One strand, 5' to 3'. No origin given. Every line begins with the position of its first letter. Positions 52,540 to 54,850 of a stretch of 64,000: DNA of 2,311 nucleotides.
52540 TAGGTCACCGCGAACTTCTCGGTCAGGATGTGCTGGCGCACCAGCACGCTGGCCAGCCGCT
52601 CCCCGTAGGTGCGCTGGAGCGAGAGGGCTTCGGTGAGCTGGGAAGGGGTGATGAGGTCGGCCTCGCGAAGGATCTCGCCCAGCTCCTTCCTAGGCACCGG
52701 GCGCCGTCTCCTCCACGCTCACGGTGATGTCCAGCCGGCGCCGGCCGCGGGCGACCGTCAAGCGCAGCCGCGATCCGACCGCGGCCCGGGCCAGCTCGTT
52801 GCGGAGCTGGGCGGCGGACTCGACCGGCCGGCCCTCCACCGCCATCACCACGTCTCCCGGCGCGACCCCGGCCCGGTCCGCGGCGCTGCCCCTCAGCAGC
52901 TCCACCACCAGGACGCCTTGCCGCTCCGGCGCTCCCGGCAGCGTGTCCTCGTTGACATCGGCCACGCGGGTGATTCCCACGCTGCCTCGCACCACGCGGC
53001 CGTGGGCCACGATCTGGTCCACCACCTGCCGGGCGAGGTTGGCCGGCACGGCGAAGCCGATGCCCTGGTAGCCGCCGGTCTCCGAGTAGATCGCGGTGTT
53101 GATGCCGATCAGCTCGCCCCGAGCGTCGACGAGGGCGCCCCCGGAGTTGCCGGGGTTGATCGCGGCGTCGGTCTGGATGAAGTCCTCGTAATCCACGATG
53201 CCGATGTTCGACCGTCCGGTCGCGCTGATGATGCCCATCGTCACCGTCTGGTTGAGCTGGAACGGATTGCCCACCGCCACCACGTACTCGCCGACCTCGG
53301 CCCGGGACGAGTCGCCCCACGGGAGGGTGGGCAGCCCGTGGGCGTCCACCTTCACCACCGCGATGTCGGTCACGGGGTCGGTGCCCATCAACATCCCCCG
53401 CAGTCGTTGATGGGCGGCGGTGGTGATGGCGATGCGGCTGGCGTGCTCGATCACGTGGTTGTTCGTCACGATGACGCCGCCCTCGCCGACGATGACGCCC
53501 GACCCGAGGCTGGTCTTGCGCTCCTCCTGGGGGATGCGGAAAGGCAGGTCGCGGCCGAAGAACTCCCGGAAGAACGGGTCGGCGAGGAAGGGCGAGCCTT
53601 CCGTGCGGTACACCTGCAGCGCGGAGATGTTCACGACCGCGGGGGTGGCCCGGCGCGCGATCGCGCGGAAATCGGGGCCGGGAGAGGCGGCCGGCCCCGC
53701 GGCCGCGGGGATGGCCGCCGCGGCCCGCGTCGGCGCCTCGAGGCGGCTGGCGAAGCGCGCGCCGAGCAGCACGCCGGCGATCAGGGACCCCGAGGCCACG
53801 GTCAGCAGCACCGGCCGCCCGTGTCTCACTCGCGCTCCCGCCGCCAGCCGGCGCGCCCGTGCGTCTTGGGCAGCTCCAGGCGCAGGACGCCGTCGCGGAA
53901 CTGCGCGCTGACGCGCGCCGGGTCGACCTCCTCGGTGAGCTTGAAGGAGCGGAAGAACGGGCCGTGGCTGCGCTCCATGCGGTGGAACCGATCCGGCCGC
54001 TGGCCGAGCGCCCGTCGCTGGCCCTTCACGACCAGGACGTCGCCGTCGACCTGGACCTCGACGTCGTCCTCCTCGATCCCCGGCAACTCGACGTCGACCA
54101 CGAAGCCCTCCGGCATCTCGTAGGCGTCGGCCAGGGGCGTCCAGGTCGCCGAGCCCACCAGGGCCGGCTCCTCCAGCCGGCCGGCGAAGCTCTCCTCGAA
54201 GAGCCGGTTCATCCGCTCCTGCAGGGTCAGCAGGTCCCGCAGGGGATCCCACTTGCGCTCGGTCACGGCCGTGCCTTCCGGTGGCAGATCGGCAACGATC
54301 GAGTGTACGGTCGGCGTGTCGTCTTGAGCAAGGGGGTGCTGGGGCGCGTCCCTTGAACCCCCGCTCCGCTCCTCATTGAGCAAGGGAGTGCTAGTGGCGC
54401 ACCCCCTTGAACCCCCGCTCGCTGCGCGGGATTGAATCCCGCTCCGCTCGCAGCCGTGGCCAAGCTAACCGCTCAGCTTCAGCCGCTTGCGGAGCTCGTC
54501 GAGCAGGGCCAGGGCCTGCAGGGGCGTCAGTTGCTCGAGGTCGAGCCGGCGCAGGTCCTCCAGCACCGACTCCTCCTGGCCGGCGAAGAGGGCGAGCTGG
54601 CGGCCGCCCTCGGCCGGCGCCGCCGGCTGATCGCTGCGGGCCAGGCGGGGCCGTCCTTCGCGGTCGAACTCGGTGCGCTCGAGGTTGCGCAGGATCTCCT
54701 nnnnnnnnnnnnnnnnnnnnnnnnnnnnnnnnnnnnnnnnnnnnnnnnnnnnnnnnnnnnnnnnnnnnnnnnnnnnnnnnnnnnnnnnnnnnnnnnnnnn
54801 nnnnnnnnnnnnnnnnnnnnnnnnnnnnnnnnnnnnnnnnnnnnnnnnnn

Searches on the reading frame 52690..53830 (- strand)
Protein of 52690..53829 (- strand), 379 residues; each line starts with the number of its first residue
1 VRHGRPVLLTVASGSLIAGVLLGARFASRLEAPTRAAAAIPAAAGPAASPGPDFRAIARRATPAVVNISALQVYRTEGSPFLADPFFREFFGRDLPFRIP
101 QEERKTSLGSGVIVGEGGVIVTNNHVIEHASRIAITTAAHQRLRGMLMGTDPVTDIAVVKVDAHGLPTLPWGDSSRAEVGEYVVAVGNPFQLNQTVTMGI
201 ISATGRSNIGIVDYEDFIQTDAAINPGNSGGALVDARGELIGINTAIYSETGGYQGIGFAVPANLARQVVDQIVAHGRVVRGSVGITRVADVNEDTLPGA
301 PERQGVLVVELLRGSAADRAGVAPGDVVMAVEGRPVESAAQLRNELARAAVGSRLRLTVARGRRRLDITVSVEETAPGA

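Call 12: search_protein_families(library=pfam, proteins=[window:52690-53830:-])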
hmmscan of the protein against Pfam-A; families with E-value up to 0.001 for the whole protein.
window:52690-53830:- (380 aa): 0 families

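Call 17: search_protein_families(library=pfam, proteins=[window:52690-53829:-])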
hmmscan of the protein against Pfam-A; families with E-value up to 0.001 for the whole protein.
window:52690-53829:- (379 aa): 5 families
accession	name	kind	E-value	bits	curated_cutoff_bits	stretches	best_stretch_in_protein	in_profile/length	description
PF13365.12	Trypsin_2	-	1.9e-32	113.4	27.6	1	109-243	1-144/144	Trypsin-like peptidase domain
PF00089.32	Trypsin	-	7.1e-18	65.7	20.6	1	107-264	25-214/220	Trypsin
PF13180.12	PDZ_2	-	1e-11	45.4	27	1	302-372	10-80/80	PDZ domain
PF17820.7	PDZ_6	-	6.5e-10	39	27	1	311-361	5-54/54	PDZ domain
PF00595.29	PDZ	-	3.2e-09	37.5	23.2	1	280-359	8-80/81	PDZ domain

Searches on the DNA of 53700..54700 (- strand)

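Call 4: search_rna_families(source=window, start=53700, end=54700, threshold=evalue, max_evalue=10, show_alignments=3)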
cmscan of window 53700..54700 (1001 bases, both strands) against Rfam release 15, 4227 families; matches with E-value up to 10: 2.
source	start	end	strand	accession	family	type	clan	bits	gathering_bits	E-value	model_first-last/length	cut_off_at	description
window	54339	54361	-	RF01792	eiav_FSE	Cis-reg; frameshift_element;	-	15.4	40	0.86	1-21/35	no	ribosomal frameshift site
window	53714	53738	+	RF01841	veev_FSE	Cis-reg; frameshift_element;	-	14.6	55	9.2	26-50/71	no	venezuelan equine encephalitis virus ribosomal frameshift element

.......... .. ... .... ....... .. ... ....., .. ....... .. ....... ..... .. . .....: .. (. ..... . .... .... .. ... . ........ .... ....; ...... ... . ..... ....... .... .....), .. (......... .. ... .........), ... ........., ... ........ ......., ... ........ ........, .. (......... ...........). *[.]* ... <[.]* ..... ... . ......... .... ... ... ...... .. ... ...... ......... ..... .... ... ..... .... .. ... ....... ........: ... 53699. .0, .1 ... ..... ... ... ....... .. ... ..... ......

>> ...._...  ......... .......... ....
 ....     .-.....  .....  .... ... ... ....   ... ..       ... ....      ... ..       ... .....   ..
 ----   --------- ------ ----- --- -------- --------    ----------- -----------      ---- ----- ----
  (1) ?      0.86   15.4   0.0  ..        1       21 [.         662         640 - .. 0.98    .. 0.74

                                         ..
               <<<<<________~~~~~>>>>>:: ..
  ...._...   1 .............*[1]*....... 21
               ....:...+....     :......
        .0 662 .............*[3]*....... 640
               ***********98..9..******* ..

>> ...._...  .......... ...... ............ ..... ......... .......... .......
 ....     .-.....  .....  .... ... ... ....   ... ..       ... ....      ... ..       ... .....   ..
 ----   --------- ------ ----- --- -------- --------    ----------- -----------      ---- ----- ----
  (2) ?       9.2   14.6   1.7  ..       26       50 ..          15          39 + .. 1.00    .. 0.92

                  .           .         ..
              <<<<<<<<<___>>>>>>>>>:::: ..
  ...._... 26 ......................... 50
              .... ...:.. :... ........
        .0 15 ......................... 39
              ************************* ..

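Call 35: build_rna_model(alignment_id=A2, structure=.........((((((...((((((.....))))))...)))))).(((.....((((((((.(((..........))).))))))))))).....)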
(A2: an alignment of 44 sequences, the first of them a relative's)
Model R1 built from alignment A2 (44 sequences, 95 columns); structure: as given.
model positions 84; base pairs 26; branch points 1; effective number of sequences 1.49; information 0.676 bits per position. Calibrated on 0.2 Mb of random sequence (short: E-values are rough).
structure used (alignment columns):
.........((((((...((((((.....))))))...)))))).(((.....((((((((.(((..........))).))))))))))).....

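Call 37: search_with_rna_model(model_id=R1, sources=[L001, L002, L003, L004, L005, L006, L009, L010, L012, L013, L014, L015, L016, L017, L018, L020, L021, L023, L024, L026, L028, L029, L030, L031, L033, L035, L036, L037, L038, L039, L040, L042, L043, L047, L048, L050, L053, L055, L056, L057, L058, L060, L061, L062, L063, L067, L069, L070, L071, L072, L074, L075, L076, L077, L078, L081, L082, L083, L085, L086, L088], max_evalue=0.001, make_alignment=true)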
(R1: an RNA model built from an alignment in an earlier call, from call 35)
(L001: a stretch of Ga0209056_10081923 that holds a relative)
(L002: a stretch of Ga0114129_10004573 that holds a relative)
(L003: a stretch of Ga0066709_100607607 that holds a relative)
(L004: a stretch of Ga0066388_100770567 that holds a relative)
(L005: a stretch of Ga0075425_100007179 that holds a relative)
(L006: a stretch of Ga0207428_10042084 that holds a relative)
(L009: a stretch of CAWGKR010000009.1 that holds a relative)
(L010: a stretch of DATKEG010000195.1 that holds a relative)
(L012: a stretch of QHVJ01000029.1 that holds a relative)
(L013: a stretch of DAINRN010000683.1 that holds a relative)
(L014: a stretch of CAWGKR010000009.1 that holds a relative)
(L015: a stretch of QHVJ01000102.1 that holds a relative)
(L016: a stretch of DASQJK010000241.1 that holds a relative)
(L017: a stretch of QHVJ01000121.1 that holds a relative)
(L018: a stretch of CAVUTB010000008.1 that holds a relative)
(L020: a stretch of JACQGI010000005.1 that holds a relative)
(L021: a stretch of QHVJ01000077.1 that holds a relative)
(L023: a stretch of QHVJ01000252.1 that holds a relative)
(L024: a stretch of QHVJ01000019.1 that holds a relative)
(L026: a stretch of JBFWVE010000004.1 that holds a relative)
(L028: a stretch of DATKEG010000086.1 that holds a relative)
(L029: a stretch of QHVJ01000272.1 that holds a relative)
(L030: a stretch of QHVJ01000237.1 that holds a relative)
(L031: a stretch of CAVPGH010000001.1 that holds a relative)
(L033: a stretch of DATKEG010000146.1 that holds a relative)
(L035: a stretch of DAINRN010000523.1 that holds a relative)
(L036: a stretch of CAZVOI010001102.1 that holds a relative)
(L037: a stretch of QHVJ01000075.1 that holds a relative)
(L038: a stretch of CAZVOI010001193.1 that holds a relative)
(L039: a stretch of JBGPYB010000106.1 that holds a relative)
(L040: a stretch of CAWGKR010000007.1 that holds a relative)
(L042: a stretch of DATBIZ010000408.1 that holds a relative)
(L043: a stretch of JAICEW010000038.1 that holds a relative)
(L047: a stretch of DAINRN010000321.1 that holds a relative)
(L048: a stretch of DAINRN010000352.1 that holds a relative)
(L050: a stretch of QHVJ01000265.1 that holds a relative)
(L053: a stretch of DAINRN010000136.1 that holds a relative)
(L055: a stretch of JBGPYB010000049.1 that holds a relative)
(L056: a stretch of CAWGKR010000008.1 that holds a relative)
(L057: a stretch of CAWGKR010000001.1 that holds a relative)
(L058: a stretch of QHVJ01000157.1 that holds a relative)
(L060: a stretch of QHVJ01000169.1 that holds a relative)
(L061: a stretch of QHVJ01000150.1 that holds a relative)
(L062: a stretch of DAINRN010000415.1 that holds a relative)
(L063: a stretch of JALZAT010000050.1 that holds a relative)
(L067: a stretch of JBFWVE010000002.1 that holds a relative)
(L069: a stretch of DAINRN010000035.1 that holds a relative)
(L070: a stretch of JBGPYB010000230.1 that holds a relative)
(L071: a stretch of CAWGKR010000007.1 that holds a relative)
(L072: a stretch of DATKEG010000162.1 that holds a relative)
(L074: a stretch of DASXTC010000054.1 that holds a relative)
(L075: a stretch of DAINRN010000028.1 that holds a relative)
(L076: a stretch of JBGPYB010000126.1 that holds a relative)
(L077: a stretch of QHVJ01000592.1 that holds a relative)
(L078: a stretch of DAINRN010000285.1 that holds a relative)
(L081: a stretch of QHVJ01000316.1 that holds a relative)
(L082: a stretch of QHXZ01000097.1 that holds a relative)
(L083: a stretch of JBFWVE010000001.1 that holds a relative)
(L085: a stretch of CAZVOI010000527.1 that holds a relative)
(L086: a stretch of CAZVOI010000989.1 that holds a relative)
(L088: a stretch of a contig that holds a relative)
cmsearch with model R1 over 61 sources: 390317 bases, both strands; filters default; matches with E-value up to 0.001: 74.
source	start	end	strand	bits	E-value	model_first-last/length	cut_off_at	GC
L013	1616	1699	-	105.6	9.7e-20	1-84/84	no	0.68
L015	5281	5364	-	105.5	1e-19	1-84/84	no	0.69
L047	3198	3281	+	103.4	2.7e-19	1-84/84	no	0.76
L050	5098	5181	+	103.2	3.1e-19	1-84/84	no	0.68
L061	5005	5088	+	102.7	3.9e-19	1-84/84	no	0.71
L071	2165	2248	-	102.2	4.9e-19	1-84/84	no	0.67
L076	676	759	+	101.9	5.8e-19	1-84/84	no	0.67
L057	6594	6677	-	101.9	5.9e-19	1-84/84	no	0.7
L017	170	254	+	101.7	6.3e-19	1-84/84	no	0.68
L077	239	322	-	101.4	7.5e-19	1-84/84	no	0.67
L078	4321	4404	+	101.3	7.7e-19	1-84/84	no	0.65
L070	2443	2526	+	100.8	9.9e-19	1-84/84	no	0.68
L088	5339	5423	-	100.8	9.9e-19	1-84/84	no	0.72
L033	4112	4195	-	100.2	1.3e-18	1-84/84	no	0.73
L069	774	857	-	99.6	1.7e-18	1-84/84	no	0.65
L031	2551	2634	+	99.1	2.2e-18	1-84/84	no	0.71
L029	6955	7039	+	99.1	2.3e-18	1-84/84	no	0.67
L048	3669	3752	+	98.6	2.9e-18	1-84/84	no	0.68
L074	1895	1979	-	98.3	3.3e-18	1-84/84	no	0.66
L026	7532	7615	-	97.8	4.2e-18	1-84/84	no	0.7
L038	7266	7348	+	97.3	5.3e-18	1-84/84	no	0.71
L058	4254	4338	-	97.2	5.6e-18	1-84/84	no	0.67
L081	7811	7895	-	96.6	7.7e-18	1-84/84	no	0.71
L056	594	677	+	96.3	8.6e-18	1-84/84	no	0.69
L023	2515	2599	-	95.6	1.3e-17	1-84/84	no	0.68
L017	1997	2080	+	93.8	3e-17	1-84/84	no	0.68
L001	65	149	+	93.7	3.2e-17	1-84/84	no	0.65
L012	6278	6362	-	93.4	3.6e-17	1-84/84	no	0.69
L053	337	420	-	93.4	3.6e-17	1-84/84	no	0.77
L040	1281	1364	-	93.2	4e-17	1-84/84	no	0.74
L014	7803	7885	-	92.9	4.5e-17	1-84/84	no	0.69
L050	290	374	+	92.7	5.1e-17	1-84/84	no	0.73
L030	4396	4480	-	92.1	6.9e-17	1-84/84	no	0.68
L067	7097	7181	-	91.6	8.7e-17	1-84/84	no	0.71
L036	2749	2830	-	90.9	1.2e-16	1-84/84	no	0.66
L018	4800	4886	-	90.6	1.4e-16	1-84/84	no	0.71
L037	2764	2850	-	90.5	1.5e-16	1-84/84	no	0.68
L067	7279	7363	-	89.3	2.7e-16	1-84/84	no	0.74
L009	6630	6712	-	88.8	3.3e-16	1-84/84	no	0.71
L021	6618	6702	+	88.1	4.7e-16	1-84/84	no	0.69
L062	1183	1269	+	87.5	6.3e-16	1-84/84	no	0.74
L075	5074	5158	-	83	5.5e-15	1-84/84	no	0.71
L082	493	577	-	82.4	7.4e-15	1-84/84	no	0.69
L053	260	336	-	79.7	2.8e-14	1-84/84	no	0.71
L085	67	151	+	79.1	3.7e-14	1-84/84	no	0.72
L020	59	139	+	76.2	1.5e-13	1-84/84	no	0.72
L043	1465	1543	-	74.9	2.8e-13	1-84/84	no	0.72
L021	6858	6935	+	73.7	5.2e-13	7-84/84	no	0.71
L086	6824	6904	+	73.1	7e-13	1-84/84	no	0.74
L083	7099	7177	+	72.9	7.4e-13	1-84/84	no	0.7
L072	3452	3534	+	72.1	1.1e-12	1-84/84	no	0.73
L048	3505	3588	+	71.7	1.4e-12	1-84/84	no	0.74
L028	1197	1277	-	68.6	6.1e-12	1-84/84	no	0.74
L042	1712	1796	+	66.9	1.4e-11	1-84/84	no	0.73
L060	963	1106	-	63.1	8.7e-11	1-84/84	no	0.69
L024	3223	3305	+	61.8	1.7e-10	1-84/84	no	0.67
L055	5445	5510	+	61.5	2e-10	1-84/84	no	0.73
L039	6339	6413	+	58.1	1e-09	1-84/84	no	0.72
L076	3595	3726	-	57.9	1.1e-09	1-84/84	no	0.71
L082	357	443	-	57.3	1.5e-09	1-84/84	no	0.71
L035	870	946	-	54.4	5.9e-09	1-84/84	no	0.66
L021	6780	6857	+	54.2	6.6e-09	7-84/84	no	0.69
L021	6703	6779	+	54.1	6.9e-09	7-84/84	no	0.7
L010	1120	1180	-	53.1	1.1e-08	1-84/84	no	0.74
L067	7374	7434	-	46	3.7e-07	1-84/84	no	0.75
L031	2470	2545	+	45.8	4e-07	1-84/84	no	0.75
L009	6573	6627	-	43.9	1e-06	1-84/84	no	0.71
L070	2486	2577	-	33.9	0.00013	1-84/84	no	0.62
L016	3337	3402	+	32.7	0.00022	1-84/84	no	0.7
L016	2856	2922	+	32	0.00031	1-84/84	no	0.7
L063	2093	2160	+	31.9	0.00034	1-84/84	no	0.72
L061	5045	5114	-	31.1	0.00049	1-84/84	no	0.74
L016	3015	3081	+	30.4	0.0007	1-84/84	no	0.7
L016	3174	3241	+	29.7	0.00099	1-84/84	no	0.71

Alignment A3: 74 matches aligned to the model, 178 columns, each read 5' to 3' on its own strand. Consensus structure (alignment columns), stored with it:
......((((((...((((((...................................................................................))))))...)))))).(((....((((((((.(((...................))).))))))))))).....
